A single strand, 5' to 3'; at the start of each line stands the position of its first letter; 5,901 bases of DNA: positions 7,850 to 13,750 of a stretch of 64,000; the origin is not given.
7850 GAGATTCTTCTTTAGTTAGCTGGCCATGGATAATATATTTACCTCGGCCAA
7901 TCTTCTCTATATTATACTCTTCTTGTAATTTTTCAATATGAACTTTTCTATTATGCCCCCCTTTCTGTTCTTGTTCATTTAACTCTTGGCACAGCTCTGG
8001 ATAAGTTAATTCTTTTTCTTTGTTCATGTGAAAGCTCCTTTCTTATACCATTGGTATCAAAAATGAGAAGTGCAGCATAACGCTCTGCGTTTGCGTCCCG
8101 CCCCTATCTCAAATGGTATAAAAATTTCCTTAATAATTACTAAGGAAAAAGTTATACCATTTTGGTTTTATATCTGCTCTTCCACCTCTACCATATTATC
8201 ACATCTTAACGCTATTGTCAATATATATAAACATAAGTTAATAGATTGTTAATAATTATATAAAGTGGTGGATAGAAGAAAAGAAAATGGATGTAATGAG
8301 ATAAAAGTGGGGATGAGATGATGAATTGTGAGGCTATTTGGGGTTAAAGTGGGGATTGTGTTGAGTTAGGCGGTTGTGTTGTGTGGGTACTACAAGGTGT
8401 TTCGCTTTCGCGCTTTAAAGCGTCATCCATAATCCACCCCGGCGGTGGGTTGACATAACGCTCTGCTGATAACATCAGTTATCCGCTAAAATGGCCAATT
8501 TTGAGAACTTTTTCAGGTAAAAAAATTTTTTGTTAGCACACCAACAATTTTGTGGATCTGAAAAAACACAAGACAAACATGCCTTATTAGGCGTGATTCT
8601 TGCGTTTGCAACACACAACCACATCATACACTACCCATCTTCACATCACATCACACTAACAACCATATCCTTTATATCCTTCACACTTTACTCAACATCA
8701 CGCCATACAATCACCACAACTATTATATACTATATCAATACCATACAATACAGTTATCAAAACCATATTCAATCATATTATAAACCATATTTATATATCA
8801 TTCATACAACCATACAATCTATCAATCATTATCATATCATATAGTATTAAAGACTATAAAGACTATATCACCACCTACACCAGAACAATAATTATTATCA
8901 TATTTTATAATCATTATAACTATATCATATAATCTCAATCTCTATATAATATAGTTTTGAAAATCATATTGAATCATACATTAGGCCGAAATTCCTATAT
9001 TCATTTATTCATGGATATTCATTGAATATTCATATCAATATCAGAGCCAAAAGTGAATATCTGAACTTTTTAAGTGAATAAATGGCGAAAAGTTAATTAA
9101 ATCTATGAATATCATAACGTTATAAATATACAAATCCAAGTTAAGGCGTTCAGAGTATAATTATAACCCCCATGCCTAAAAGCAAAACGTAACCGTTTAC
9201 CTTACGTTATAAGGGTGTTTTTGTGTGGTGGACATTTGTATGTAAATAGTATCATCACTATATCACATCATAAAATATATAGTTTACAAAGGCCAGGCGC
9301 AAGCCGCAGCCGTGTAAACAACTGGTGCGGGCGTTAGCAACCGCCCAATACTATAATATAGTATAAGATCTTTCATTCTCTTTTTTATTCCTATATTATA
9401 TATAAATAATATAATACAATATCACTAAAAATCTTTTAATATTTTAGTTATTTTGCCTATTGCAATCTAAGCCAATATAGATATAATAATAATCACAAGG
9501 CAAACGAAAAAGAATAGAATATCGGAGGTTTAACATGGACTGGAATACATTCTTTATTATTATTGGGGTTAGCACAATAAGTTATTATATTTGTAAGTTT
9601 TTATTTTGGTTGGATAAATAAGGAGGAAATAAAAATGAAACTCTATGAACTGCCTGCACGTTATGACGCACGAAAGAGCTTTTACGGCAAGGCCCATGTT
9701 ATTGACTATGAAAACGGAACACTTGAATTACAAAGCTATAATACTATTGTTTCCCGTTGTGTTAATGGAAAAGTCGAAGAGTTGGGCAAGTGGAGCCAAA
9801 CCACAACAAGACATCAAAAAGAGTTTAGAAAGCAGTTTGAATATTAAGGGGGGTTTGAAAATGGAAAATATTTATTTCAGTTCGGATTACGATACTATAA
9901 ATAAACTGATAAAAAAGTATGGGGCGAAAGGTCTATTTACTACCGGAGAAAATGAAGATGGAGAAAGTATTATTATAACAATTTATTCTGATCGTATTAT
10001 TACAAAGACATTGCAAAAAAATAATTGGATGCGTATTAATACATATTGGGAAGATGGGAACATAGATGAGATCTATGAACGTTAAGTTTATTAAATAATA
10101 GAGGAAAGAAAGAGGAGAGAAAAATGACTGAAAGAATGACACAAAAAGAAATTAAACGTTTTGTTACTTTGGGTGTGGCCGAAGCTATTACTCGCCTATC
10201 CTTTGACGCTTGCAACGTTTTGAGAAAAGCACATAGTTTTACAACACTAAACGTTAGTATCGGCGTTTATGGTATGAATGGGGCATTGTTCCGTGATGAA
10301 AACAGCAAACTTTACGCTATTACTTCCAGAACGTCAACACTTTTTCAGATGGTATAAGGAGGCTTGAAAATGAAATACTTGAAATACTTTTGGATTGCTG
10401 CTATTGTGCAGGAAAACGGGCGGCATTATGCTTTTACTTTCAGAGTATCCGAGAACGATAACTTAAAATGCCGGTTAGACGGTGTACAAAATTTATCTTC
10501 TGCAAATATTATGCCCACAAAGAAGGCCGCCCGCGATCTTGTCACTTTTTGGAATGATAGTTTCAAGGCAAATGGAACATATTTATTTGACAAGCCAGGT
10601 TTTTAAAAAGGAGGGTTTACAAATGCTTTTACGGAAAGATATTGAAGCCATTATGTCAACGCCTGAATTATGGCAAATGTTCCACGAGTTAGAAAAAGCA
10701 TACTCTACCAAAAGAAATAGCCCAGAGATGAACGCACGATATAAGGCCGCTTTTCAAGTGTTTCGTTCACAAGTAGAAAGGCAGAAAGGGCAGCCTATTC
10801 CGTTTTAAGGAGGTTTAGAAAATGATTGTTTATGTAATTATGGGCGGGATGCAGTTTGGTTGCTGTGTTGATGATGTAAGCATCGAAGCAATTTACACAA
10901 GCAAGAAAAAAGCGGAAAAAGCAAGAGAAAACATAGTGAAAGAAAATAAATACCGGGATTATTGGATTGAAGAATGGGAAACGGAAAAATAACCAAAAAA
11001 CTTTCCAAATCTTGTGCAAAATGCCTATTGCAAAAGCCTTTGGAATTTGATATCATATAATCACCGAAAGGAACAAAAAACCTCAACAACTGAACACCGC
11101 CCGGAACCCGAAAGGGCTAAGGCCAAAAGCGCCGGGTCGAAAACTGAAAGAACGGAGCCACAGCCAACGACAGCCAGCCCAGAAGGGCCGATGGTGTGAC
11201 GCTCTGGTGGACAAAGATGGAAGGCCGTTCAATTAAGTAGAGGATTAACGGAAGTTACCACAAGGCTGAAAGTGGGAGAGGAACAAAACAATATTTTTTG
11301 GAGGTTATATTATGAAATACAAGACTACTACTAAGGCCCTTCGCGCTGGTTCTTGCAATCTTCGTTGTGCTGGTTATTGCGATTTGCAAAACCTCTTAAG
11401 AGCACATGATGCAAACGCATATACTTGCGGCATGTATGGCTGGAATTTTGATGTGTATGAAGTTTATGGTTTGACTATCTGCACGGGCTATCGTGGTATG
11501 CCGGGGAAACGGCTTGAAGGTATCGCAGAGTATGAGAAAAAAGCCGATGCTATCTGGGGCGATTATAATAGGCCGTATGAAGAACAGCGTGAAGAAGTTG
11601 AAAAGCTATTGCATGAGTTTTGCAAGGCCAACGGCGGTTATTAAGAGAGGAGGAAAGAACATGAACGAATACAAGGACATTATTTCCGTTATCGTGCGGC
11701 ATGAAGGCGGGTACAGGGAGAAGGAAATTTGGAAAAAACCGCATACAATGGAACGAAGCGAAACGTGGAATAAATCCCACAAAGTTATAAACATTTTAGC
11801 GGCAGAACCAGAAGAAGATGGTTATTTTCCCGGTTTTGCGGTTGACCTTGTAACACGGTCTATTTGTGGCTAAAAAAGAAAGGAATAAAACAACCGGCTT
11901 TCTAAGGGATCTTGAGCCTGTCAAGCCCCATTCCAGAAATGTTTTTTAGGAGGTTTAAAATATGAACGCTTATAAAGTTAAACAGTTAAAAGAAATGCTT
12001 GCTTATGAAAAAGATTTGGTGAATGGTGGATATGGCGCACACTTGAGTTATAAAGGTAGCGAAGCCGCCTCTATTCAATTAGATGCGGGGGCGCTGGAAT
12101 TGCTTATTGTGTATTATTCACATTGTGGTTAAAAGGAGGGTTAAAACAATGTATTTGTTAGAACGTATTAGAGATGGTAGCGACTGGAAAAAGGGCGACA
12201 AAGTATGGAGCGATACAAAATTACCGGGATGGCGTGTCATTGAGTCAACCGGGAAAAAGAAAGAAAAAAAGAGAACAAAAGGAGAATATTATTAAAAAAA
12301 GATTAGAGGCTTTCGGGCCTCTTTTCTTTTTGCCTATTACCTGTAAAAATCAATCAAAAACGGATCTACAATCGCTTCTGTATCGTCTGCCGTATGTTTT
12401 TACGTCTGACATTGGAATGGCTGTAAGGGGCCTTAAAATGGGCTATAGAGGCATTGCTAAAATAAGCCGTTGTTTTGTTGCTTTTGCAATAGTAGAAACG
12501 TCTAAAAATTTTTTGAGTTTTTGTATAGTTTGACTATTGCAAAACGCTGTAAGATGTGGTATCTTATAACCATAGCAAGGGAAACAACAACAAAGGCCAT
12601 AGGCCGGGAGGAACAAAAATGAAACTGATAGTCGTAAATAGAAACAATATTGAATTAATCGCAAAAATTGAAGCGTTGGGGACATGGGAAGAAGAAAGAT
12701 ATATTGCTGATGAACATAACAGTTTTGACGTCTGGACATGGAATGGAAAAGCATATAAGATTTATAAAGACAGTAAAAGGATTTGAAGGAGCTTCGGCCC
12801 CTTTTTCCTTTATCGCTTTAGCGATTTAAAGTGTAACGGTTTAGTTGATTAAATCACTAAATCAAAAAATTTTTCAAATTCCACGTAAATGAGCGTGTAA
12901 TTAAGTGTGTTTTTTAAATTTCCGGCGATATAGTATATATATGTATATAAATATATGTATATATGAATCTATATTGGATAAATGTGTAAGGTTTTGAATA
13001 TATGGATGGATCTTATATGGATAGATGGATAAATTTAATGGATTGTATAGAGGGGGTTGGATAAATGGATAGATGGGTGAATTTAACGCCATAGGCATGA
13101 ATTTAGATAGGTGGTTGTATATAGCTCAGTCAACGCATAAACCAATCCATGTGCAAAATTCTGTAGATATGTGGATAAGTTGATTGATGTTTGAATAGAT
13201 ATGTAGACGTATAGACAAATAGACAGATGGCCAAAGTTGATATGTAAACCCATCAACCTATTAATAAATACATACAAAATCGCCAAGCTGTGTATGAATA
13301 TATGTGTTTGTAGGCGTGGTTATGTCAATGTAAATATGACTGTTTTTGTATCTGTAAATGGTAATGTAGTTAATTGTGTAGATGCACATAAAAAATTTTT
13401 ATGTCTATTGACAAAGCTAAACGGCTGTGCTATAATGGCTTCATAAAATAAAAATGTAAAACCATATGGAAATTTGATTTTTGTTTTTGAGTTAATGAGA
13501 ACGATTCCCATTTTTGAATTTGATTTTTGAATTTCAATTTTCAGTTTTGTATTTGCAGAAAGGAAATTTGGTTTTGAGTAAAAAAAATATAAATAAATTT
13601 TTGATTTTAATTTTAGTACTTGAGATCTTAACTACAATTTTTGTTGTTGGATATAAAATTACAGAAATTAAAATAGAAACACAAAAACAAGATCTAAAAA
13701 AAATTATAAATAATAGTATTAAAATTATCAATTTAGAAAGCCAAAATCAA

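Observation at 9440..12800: Island of about 13 tiny genes with a private promoter class, bracketed by non-coding arrays: candidate host-takeover or anti-defence module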

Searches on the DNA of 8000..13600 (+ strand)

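Call 8: search_dna_similar(query=window:8000-13600:+, collection=phages, mode=distant, max_rows=25)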
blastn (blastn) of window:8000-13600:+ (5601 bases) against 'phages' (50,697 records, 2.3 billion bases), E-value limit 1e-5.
No match.

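Call 102: search_rna_families(sources=[L117, L120, L116], threshold=evalue, max_evalue=0.1)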
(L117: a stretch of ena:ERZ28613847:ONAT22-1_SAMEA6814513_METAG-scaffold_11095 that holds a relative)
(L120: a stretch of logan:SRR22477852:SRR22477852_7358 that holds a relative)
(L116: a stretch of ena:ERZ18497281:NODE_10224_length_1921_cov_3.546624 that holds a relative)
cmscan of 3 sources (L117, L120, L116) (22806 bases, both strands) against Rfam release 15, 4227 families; matches with E-value up to 0.1: 3.
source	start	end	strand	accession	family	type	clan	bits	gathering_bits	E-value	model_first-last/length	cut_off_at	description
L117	3435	3503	+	RF04217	mir-297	Gene; miRNA;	-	37.3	90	0.002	1-71/71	no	mir-297 microRNA precursor family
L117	3440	3512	+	RF04052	mir-466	Gene; miRNA;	-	33.5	85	0.0037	1-80/80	no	mir-466 microRNA precursor family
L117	3788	3824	+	RF03085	abiF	Gene; sRNA;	-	32.3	37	0.024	1-37/37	no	abiF RNA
